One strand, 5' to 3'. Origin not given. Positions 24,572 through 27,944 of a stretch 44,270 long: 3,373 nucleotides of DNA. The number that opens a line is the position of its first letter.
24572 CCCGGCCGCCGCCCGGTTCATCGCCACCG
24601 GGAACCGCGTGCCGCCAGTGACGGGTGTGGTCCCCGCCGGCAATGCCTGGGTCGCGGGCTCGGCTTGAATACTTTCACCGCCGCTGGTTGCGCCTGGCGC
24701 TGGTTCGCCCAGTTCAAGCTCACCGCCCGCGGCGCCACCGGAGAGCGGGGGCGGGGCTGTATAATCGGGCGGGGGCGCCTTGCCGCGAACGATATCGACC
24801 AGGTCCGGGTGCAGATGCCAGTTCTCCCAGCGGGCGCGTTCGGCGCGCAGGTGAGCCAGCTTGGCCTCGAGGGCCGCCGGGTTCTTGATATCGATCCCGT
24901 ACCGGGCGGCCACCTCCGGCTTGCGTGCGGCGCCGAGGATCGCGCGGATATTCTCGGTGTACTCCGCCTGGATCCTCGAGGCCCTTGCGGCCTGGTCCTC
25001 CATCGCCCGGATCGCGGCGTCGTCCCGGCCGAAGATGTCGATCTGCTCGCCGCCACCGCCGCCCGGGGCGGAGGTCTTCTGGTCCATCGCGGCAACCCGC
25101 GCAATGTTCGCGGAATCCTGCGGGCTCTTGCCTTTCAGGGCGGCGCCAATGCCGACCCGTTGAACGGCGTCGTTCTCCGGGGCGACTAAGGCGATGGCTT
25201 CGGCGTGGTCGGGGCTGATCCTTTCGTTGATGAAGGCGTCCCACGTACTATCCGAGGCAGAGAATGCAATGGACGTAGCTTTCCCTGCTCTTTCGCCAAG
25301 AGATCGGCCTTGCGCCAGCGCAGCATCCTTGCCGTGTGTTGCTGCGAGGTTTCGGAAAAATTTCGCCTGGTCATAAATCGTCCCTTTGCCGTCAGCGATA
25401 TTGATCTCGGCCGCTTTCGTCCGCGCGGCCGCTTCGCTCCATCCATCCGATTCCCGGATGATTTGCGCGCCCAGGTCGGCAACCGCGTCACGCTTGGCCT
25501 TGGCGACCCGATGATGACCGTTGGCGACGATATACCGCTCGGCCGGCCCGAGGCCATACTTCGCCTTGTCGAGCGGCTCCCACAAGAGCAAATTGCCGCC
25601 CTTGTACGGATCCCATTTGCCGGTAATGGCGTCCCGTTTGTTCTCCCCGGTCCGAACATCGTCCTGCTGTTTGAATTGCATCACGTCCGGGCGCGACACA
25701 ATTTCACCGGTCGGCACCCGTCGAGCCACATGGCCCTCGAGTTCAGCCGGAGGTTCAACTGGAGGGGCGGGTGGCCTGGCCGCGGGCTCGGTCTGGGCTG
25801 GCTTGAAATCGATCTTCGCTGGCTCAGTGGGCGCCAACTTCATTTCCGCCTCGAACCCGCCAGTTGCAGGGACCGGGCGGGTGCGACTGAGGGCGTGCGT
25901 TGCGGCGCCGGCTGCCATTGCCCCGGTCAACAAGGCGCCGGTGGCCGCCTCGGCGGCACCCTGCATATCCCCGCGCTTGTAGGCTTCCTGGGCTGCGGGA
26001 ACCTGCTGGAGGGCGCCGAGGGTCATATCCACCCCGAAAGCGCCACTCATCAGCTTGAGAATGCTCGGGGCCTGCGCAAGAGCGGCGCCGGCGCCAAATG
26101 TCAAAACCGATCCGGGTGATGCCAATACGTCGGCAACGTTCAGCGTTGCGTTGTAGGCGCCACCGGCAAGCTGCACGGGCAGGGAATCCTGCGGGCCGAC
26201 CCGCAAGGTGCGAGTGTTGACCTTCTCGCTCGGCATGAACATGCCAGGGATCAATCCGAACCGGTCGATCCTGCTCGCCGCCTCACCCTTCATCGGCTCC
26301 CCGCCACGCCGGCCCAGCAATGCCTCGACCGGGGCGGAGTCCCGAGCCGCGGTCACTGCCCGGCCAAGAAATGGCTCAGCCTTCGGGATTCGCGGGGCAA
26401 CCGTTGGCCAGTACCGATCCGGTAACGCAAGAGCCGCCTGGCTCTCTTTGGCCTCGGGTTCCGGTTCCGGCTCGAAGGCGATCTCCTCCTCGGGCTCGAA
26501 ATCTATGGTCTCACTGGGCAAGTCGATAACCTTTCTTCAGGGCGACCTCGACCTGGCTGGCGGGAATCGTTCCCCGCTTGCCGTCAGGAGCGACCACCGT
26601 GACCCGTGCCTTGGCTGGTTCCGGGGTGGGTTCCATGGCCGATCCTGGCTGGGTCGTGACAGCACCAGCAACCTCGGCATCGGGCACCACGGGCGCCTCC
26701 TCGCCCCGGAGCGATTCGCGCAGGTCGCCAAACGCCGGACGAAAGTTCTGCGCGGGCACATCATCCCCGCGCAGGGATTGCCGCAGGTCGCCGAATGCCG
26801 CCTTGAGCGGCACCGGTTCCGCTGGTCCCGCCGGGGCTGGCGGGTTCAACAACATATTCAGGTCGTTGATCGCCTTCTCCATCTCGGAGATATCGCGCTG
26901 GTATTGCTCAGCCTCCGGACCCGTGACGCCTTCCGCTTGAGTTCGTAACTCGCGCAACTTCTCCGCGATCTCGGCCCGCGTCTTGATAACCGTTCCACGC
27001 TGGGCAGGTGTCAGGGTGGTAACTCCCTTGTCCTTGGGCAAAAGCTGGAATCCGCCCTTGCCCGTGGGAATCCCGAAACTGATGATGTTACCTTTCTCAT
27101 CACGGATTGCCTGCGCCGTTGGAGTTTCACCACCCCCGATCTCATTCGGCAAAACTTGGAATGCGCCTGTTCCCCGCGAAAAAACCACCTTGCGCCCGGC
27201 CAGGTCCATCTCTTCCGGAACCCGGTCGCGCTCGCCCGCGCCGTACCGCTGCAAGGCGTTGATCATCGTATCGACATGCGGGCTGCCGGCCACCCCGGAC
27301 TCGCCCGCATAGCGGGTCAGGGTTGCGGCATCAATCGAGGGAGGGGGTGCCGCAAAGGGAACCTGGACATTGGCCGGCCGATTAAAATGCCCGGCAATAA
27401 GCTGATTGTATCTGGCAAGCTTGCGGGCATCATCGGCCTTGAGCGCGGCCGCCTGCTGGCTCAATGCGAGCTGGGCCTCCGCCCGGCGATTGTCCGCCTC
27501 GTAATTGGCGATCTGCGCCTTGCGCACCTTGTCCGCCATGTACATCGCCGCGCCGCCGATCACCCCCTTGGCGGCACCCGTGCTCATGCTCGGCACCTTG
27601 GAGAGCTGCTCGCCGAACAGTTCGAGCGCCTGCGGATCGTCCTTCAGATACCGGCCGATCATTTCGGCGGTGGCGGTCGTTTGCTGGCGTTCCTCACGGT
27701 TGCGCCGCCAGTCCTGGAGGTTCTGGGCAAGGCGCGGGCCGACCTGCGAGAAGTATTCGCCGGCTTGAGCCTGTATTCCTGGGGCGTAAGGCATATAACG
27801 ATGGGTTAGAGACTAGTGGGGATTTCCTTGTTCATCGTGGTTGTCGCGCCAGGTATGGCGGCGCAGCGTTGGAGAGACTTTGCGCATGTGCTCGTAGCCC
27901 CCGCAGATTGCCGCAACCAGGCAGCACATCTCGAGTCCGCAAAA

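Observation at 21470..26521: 1683-aa polyvalent protein combining a ParB-like domain, a zincin HExxH domain and glycine-zipper-like hydrophobic segments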

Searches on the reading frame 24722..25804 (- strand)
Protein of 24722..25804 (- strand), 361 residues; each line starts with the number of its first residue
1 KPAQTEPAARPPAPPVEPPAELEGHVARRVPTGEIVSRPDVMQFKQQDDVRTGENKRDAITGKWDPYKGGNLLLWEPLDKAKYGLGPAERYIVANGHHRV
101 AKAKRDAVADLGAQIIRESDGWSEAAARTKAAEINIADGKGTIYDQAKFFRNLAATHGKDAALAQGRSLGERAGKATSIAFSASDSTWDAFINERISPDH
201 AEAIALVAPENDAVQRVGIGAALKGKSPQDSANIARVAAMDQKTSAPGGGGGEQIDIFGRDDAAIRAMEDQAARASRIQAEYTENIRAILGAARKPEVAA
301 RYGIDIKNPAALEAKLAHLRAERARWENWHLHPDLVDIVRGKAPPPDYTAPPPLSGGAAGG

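Call 16: search_solved_structures(query=A1, max_evalue=10, show_alignments=3)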
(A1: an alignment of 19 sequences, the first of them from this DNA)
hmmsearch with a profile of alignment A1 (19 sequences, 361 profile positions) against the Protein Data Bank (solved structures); distinct sequences matched with E-value up to 10: 7.
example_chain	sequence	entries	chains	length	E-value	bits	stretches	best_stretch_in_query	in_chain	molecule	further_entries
6iya_A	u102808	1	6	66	0.02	17.2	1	298-348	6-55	Transcriptional regulator CopG family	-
7etr_A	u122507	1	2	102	0.04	16.2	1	298-349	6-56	Transcriptional regulator CopG family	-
7o5b_g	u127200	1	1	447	0.23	13.8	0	203-332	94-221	Signal recognition particle protein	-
8w14_A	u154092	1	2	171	0.43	12.8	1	134-188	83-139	Rhodanese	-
8j9s_A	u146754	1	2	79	0.58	12.4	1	254-320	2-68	Aminoacyl tRNA synthase complex-interacting multifunctional protein 1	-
4xrt_A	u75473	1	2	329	0.9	11.8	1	270-342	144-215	StfQ Aromatase/Cyclase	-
6egc_A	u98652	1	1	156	5.1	9.3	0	290-351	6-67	SC_2L4HC2_23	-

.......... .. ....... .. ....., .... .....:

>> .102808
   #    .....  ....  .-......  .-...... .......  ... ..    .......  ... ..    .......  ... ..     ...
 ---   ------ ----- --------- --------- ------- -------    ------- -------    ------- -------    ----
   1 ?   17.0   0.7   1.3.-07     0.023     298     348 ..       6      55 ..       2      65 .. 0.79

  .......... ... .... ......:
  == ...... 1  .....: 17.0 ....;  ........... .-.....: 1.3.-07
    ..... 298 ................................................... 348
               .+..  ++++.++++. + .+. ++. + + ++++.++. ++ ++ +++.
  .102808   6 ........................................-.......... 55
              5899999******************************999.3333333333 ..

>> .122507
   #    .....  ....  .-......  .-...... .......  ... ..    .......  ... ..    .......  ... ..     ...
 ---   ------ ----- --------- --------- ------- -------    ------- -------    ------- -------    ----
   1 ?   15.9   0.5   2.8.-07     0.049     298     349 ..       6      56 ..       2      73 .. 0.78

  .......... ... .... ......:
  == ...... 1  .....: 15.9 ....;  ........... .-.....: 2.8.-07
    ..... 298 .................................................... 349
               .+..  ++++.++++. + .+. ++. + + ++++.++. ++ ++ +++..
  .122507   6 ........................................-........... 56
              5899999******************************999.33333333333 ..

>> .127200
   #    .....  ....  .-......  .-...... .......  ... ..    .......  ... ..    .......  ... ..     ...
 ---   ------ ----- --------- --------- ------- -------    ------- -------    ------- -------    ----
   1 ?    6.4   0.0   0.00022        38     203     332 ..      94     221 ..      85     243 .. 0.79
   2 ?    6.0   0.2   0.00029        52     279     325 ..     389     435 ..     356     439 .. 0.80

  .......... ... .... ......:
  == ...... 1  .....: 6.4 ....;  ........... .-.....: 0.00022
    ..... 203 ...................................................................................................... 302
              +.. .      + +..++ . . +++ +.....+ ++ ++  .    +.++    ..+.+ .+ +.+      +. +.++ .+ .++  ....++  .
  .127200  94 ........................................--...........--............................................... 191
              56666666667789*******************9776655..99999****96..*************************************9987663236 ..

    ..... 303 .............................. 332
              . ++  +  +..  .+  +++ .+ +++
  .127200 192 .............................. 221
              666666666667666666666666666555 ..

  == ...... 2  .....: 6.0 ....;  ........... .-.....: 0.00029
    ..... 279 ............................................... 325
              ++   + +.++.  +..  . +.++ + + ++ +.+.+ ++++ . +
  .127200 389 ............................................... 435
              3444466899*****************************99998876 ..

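Call 17: search_protein_families(library=pfam, alignment_id=A1, max_evalue=10)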
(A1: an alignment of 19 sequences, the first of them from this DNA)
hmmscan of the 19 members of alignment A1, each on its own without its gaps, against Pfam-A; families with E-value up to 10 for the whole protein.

A. member 1, seq(361 aa): 0 families

B. families by the number of members that match (of 19 scanned): 8 families
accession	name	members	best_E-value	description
PF05120.17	GvpG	2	0.17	Gas vesicle protein G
PF16617.10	INTAP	1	0.072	Intersectin and clathrin adaptor AP2 binding region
PF20436.4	LonB_AAA-LID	1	0.097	Archaeal LonB, AAA+ ATPase LID domain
PF22412.1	TerS_C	1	0.19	Phage G20C small terminase C-terminal domain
PF03460.22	NIR_SIR_ferr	1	0.28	Nitrite/Sulfite reductase ferredoxin-like half domain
PF19802.4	DUF6285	1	0.49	Domain of unknown function (DUF6285)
PF03280.19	Lipase_chap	1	0.55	Proteobacterial lipase chaperone protein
PF00235.25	Profilin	1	0.56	Profilin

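Call 24: predict_structure(alignment_id=A1)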
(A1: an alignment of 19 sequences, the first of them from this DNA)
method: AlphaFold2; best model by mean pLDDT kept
length: 361 residues; sequences in the alignment: 19
mean_pLDDT: 77.0   pTM: 0.67
mean pLDDT of the five models: 77.0, 73.5, 72.3, 71.1, 70.6
residues with pLDDT >= 90: 123; 70-90: 119; 50-70: 80; < 50: 39
segments of 3 or more residues with pLDDT < 50: 1-3, 5-19, 67-72, 249-254, 356-361
pLDDT, mean of each block of 10 residues (from residue 1): 47 42 64 69 56 60 52 64 76 62 79 74 70 67 82 84 88 92 93 92 95 95 97 96 62 49 87 96 92 84 87 92 95 96 84 54 36
secondary structure, 60 per line:
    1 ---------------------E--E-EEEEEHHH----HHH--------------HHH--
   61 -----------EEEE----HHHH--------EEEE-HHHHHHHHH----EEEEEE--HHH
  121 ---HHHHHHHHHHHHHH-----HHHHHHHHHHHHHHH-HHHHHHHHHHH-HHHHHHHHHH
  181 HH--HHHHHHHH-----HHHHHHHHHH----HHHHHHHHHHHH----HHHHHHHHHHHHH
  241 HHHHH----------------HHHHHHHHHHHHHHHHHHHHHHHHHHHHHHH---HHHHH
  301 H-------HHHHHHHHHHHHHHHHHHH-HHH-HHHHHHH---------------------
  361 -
elements in order: E27-31 E72-75 H80-83 E92-95 H97-105 E110-115 H124-137 H143-157 H159-169 H171-182 H185-192 H198-207 H212-223 H228-245 H262-292 H296-301 H309-327 H333-339

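Call 27: fold_search(model_id=the predicted structure, library=pdb)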
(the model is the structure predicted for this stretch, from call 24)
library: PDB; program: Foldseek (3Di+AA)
matches with E <= 10: 89; with E <= 0.001: 0
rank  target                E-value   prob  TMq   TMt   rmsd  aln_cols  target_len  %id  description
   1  6t1f_C                2.0e-02  0.98  0.25  0.38   9.9       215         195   17  Crystal structure of the C-terminally truncated chromosome-partitioning protein ParB from Caulobacter crescentus compl (released 2020-10-14)
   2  7ng0                  2.2e-02  0.99  0.25  0.40  11.7       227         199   11  Crystal structure of N- and C-terminally truncated Geobacillus thermoleovorans nucleoid occlusion protein Noc (released 2021-02-17)
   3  7nfu_A                2.7e-02  1.00  0.35  0.53   7.7       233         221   12  Crystal structure of C-terminally truncated Geobacillus thermoleovorans nucleoid occlusion protein Noc (released 2021-02-17)
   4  6t1f_A                3.3e-02  0.97  0.23  0.39  10.2       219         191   16  Crystal structure of the C-terminally truncated chromosome-partitioning protein ParB from Caulobacter crescentus compl (released 2020-10-14)
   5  6t1f_D                3.4e-02  1.00  0.33  0.55   6.9       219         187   16  Crystal structure of the C-terminally truncated chromosome-partitioning protein ParB from Caulobacter crescentus compl (released 2020-10-14)
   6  6t1f_B                4.6e-02  0.99  0.32  0.53   7.6       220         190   15  Crystal structure of the C-terminally truncated chromosome-partitioning protein ParB from Caulobacter crescentus compl (released 2020-10-14)
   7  7bnk_B                5.3e-02  0.95  0.24  0.40  12.2       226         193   14  Crystal structure of ParB from Myxococcus xanthus bound to CDP and Monothiophosphate (released 2021-09-08)
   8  7nfu_B                6.1e-02  0.99  0.35  0.53   7.4       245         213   13  Crystal structure of C-terminally truncated Geobacillus thermoleovorans nucleoid occlusion protein Noc (released 2021-02-17)
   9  7bnr_A                6.4e-02  0.93  0.24  0.40  12.0       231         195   13  Crystal structure of a ParB Q52A mutant from Myxococcus xanthus bound to CTPyS (released 2021-09-08)
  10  7ol9_A                6.4e-02  0.91  0.22  0.37  14.0       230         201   13  Crystal structure of C-terminally truncated Bacillus subtilis nucleoid occlusion protein (Noc) complexed to the Noc-bi (released 2022-03-09)
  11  7bnk_A                9.5e-02  0.90  0.24  0.40  12.3       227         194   14  Crystal structure of ParB from Myxococcus xanthus bound to CDP and Monothiophosphate (released 2021-09-08)
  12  7bnr_B                2.5e-01  0.75  0.25  0.41  12.3       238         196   13  Crystal structure of a ParB Q52A mutant from Myxococcus xanthus bound to CTPyS (released 2021-09-08)
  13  1vz0_E                2.7e-01  0.92  0.27  0.45   5.4       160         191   15  Chromosome segregation protein Spo0J from Thermus thermophilus (released 2004-07-19)
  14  1vz0_C                2.8e-01  0.92  0.27  0.45   5.0       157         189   15  Chromosome segregation protein Spo0J from Thermus thermophilus (released 2004-07-19)
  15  1vz0_F                2.9e-01  0.89  0.26  0.43   5.4       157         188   15  Chromosome segregation protein Spo0J from Thermus thermophilus (released 2004-07-19)
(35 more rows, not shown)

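Call 60: find_related_loci(query=A1, collection=genome_contigs, flank=10000)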
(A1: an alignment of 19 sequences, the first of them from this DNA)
Query A1 (361 aa) in genome_contigs; peptide patterns used: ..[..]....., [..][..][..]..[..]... (x = any residue, [..] = any of these).
31 stretches matched a pattern; 4 encode a relative of the query (tblastn E <= 1e-3); 4 distinct loci.
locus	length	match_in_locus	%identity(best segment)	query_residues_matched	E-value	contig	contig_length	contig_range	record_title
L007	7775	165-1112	50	20-342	1e-87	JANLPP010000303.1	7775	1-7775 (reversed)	MAG: Hyphomicrobiales bacterium isolate OTE_38_metabat_323 OTE_38_k141_3255594, whole genome shotgun sequence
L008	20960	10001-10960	50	29-350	4e-84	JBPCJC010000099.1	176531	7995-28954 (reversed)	MAG: Chthoniobacterales bacterium isolate TH_ant_mag_16 S1Ck127_5621196_flag_0_multi_13.9234_len_176531, whole genome sh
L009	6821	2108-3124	43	2-335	6e-75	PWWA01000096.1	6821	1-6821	MAG: Candidatus Woesearchaeota archaeon isolate CSSed11_337R1 CS-Sed11-C22636, whole genome shotgun sequence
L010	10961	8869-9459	51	40-237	3e-52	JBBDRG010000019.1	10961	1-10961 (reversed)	MAG: Verrucomicrobiales bacterium isolate LejiaC_63_26 Lejia_C_13818_length_10961_cov_19, whole genome shotgun sequence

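Call 75: search_protein_representatives(alignment_id=A1)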
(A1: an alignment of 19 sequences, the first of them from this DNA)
Query: 19 sequences, 361 profile positions. Proteins with E-value up to 0.001 (for the whole library): 3201; up to 1e-10: 2143; up to 1e-30: 703. The best 150 are listed.
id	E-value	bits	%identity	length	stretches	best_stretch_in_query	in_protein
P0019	2.9e-159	546.4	-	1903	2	4-359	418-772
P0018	1.6e-154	530.8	-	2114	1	4-348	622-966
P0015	1.0e-153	528.1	-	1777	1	2-346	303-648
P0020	6.0e-151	519.0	-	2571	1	3-343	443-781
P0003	1.5e-150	517.7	-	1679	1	4-354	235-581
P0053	9.8e-150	515.0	-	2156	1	4-345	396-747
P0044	4.5e-149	512.9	-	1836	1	4-342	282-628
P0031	2.1e-148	510.6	-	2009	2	7-340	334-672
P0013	2.3e-148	510.5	-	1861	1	7-344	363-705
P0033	1.6e-147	507.8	-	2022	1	6-349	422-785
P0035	3.7e-147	506.5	-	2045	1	10-358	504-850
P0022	2.3e-146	504.0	-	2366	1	24-347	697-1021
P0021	1.7e-145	501.1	-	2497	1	7-354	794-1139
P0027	5.9e-145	499.3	-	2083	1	24-347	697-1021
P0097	6.9e-145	499.1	-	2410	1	7-343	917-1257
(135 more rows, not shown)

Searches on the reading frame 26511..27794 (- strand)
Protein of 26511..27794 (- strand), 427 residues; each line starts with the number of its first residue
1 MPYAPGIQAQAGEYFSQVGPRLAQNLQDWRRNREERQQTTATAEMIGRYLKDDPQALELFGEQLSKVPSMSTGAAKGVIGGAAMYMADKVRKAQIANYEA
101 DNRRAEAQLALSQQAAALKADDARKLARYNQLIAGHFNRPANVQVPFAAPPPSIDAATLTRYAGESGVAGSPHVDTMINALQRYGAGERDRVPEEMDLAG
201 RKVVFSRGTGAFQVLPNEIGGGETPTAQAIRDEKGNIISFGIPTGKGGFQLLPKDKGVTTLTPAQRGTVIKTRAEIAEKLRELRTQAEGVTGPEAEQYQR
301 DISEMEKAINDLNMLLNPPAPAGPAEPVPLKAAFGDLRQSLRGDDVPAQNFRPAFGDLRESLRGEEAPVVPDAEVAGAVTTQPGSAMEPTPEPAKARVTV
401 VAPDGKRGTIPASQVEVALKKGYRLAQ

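Call 8: search_protein_families(library=pfam, proteins=[window:26511-27794:-], max_evalue=0.01)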
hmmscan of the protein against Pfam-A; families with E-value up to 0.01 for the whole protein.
window:26511-27794:- (427 aa): 0 families

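Call 9: search_protein_families(library=phrogs, proteins=[window:26511-27794:-], max_evalue=0.01)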
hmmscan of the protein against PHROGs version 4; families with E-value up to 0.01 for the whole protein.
window:26511-27794:- (427 aa): 0 families

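Call 57: search_protein_families(library=ncbifam, proteins=[window:26511-27794:-], max_evalue=0.1)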
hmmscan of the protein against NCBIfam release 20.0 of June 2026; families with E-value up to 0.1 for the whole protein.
window:26511-27794:- (427 aa): 0 families

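Call 93: search_dna_similar(query=window:26511-27794:-, collection=phages, mode=protein, max_evalue=0.001, max_rows=8)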
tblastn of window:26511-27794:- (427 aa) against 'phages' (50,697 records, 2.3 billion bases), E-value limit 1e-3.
No match.
